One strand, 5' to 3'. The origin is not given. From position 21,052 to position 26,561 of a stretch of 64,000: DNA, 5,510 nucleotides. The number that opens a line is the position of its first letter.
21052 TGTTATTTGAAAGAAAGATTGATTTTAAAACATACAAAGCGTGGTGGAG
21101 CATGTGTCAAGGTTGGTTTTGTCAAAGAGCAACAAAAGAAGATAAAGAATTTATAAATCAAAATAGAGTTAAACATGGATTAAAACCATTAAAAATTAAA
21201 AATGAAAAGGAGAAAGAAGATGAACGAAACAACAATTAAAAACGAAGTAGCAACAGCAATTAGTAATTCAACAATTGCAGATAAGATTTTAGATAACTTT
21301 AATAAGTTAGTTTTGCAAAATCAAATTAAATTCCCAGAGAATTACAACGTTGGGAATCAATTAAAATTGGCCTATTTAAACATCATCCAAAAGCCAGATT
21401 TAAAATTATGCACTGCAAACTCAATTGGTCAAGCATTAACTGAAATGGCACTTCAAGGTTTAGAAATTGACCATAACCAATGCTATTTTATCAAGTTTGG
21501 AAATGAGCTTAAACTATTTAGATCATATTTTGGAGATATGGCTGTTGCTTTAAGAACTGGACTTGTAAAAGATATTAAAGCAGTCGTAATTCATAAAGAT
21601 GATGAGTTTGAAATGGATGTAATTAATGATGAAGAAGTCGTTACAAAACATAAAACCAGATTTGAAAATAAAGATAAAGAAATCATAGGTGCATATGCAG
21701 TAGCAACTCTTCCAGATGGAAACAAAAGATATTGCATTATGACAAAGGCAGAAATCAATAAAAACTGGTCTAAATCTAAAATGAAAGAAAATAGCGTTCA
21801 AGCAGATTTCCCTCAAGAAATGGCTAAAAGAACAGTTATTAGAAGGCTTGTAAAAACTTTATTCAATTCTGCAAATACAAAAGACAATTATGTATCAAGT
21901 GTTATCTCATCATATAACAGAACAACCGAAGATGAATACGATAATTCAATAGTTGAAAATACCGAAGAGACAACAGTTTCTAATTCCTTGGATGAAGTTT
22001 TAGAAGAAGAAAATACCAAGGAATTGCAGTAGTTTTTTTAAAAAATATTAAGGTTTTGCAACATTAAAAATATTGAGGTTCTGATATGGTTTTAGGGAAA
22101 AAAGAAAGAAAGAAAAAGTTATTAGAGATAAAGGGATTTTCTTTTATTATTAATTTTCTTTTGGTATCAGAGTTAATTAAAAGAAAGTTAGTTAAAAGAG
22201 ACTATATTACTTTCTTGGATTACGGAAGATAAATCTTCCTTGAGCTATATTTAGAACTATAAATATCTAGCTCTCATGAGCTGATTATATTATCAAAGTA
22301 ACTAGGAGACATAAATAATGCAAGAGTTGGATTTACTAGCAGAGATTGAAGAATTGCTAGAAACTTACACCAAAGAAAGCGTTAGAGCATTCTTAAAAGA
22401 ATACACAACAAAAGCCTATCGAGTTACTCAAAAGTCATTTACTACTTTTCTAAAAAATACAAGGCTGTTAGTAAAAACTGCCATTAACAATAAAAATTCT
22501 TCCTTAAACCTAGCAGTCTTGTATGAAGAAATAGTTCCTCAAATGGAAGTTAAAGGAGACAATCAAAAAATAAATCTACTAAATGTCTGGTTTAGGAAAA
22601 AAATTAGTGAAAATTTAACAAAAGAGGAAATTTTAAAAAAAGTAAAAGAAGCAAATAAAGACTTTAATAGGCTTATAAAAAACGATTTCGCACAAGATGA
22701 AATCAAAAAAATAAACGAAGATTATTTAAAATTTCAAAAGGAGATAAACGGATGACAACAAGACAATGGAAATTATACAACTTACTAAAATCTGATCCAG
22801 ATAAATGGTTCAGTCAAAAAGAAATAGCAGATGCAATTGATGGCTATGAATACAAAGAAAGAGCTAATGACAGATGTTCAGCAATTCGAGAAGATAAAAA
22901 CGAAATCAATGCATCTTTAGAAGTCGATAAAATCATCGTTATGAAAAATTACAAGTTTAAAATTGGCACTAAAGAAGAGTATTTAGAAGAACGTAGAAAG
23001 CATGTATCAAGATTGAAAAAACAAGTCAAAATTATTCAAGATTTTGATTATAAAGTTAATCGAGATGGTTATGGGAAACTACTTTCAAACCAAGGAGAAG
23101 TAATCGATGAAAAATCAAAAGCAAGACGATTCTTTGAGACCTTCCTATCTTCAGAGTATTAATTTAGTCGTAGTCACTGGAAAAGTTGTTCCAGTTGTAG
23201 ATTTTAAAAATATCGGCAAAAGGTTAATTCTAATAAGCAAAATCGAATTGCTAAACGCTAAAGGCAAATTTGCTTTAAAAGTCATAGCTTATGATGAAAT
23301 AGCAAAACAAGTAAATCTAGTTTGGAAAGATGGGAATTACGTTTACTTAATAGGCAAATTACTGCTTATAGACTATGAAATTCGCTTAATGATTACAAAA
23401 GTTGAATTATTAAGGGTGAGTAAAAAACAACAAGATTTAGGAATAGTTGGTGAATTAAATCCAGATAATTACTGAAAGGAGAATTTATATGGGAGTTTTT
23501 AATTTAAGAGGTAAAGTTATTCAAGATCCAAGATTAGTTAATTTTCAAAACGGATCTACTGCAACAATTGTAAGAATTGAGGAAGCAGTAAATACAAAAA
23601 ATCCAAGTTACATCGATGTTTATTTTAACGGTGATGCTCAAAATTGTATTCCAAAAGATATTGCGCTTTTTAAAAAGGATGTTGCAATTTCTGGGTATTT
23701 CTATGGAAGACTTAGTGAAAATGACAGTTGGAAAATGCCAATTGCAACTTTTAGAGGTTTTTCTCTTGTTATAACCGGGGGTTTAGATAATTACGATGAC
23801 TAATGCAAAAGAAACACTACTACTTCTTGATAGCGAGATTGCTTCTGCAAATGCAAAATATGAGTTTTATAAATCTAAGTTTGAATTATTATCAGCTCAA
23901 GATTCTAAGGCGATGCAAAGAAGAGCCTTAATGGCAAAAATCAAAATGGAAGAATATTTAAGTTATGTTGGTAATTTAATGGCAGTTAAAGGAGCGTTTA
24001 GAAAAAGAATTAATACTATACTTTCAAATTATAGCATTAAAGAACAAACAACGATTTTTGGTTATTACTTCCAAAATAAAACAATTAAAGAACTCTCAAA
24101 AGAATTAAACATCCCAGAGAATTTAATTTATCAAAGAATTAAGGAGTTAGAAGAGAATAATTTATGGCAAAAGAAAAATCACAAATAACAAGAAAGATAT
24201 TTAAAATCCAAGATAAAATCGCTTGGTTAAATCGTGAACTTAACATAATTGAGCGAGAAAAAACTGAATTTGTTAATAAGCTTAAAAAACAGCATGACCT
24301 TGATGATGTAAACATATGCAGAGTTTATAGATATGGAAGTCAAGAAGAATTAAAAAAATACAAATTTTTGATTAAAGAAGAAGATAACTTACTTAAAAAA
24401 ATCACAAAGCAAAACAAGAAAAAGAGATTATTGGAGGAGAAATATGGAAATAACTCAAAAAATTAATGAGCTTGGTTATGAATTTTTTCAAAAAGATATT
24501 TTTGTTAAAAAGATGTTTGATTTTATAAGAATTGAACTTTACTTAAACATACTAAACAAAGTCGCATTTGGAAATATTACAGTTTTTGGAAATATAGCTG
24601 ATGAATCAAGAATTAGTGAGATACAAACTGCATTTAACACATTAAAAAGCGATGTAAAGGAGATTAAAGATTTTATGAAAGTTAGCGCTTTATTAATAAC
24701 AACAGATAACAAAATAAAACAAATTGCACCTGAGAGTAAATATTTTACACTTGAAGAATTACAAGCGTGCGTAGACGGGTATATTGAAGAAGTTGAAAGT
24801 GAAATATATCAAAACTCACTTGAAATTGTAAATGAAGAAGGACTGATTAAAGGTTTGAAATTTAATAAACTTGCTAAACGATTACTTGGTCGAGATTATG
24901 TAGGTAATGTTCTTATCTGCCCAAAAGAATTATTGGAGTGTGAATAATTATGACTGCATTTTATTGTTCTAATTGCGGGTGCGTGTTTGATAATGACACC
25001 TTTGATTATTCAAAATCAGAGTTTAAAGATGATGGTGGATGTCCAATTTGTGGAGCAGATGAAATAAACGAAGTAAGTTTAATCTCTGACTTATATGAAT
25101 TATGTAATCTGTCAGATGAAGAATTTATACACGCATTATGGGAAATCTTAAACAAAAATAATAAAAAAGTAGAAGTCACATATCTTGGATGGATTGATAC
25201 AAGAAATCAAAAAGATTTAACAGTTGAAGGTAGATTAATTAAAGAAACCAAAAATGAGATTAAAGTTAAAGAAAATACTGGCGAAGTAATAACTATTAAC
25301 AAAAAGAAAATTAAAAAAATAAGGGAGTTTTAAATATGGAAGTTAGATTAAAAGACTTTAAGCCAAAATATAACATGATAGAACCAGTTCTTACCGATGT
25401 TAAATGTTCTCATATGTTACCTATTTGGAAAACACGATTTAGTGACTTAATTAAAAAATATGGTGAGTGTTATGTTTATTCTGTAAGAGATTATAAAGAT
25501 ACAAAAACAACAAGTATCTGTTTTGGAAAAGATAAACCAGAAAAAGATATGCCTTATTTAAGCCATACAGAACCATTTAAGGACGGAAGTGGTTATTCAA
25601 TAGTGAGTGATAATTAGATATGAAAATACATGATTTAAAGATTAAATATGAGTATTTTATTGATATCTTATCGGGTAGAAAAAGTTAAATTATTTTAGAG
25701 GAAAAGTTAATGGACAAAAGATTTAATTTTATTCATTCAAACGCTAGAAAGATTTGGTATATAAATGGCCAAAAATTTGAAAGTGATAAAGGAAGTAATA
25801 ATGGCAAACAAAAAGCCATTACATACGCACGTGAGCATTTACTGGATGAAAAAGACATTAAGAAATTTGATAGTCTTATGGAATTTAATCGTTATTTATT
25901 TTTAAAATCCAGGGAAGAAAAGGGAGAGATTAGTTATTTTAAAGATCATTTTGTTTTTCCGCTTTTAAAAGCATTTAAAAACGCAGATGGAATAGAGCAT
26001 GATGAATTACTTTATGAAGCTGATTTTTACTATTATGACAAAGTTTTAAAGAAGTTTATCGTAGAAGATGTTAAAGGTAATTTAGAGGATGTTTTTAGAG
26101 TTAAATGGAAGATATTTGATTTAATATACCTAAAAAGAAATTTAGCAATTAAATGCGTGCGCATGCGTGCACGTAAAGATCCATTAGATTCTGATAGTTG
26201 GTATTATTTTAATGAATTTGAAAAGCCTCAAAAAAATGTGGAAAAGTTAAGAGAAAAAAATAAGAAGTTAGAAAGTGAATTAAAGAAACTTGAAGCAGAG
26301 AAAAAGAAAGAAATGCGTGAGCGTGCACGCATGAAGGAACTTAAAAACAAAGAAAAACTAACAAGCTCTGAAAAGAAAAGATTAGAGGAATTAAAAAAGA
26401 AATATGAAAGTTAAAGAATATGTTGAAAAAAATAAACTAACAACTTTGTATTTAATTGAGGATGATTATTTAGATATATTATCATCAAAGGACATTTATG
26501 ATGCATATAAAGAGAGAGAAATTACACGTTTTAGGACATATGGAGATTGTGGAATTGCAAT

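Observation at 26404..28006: Tandem paralogs with an internal HslV/proteasome-beta-like (Ntn hydrolase) segment that begins at a conserved MSY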

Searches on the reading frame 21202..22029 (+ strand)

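Call 20: search_protein_families(library=pfam, proteins=[window:21202-22029:+], max_evalue=0.01)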
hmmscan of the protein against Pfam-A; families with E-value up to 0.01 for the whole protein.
window:21202-22029:+ (276 aa): 1 family
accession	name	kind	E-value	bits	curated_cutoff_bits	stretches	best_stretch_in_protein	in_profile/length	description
PF03837.19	RecT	-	1.4e-39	136.2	24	1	59-248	8-188/198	RecT family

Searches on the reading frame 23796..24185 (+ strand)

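Call 20: search_protein_families(library=pfam, proteins=[window:23796-24185:+], max_evalue=0.01)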
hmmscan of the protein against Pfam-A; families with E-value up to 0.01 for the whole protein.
window:23796-24185:+ (130 aa): 4 families
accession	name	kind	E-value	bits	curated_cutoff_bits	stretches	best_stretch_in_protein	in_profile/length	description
PF13412.12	HTH_24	-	0.00037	20.5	21.9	1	96-122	19-45/48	Winged helix-turn-helix DNA-binding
PF01978.25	TrmB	-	0.0036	17.5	25.6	1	94-126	22-54/68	Sugar-specific transcriptional regulator TrmB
PF04545.22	Sigma70_r4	-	0.0076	16.2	24.1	0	83-116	9-42/50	Sigma-70, region 4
PF08281.18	Sigma70_r4_2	-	0.0078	16.3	25.7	0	86-116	18-48/54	Sigma-70, region 4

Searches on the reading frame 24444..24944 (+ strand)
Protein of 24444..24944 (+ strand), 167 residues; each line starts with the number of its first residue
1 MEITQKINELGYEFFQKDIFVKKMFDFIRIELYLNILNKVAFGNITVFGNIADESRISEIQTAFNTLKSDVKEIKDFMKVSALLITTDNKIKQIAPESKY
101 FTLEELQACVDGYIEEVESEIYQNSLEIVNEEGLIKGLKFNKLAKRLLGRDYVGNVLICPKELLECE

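Call 20: search_protein_families(library=pfam, proteins=[window:24444-24944:+], max_evalue=0.01)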
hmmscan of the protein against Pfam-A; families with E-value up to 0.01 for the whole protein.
window:24444-24944:+ (167 aa): 1 family
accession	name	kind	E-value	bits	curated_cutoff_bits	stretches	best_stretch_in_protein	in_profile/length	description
PF12957.13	DUF3846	-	6.4e-11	42.8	27.5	1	82-159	3-78/103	Domain of unknown function (DUF3846)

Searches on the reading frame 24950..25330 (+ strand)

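Call 20: search_protein_families(library=pfam, proteins=[window:24950-25330:+], max_evalue=0.01)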
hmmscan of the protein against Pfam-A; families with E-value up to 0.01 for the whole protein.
window:24950-25330:+ (127 aa): 1 family
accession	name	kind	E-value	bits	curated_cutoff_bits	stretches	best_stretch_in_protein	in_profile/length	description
PF08271.17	Zn_Ribbon_TF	-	0.00016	21.6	29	0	4-24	20-40/43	TFIIB zinc-binding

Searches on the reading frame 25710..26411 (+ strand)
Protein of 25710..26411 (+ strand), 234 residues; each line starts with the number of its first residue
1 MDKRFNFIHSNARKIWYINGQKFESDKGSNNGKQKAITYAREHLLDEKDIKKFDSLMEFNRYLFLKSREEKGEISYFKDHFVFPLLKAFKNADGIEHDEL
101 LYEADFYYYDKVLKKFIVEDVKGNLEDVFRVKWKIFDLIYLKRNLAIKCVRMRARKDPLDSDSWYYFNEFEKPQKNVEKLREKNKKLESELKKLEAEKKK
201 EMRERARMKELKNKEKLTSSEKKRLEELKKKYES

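Call 4: search_protein_families(library=pfam, proteins=[window:25710-26411:+], max_evalue=1)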
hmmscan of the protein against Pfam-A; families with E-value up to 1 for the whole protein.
window:25710-26411:+ (234 aa): 4 families
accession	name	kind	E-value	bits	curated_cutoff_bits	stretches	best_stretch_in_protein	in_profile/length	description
PF06356.17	DUF1064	-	3.1e-10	40.9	24.7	1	49-151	12-114/117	Protein of unknown function (DUF1064)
PF02403.27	Seryl_tRNA_N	-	0.041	14.6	28.2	1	136-227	2-95/108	Seryl-tRNA synthetase N-terminal domain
PF00804.31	Syntaxin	-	0.11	12.7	26.7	1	171-232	5-67/157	Syntaxin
PF07334.18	IFP_35_N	-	0.42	11.2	23.2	1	177-222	2-48/76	Interferon-induced 35 kDa protein (IFP 35) N-terminus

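Call 5: search_protein_families(library=phrogs, proteins=[window:25710-26411:+], max_evalue=0.1)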
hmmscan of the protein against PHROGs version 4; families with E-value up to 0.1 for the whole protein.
window:25710-26411:+ (234 aa): 4 families
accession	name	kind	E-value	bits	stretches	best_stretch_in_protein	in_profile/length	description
phrog_190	-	DNA, RNA and nucleotide metabolism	2.2e-17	64.4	1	52-200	189-326/338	Holliday junction resolvase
phrog_32087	-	unknown function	0.0029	18.9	1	100-123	17-40/67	-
phrog_10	-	head and packaging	0.029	14.3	1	104-231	174-306/752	major head protein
phrog_6631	-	unknown function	0.08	13.4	0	174-233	45-105/251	-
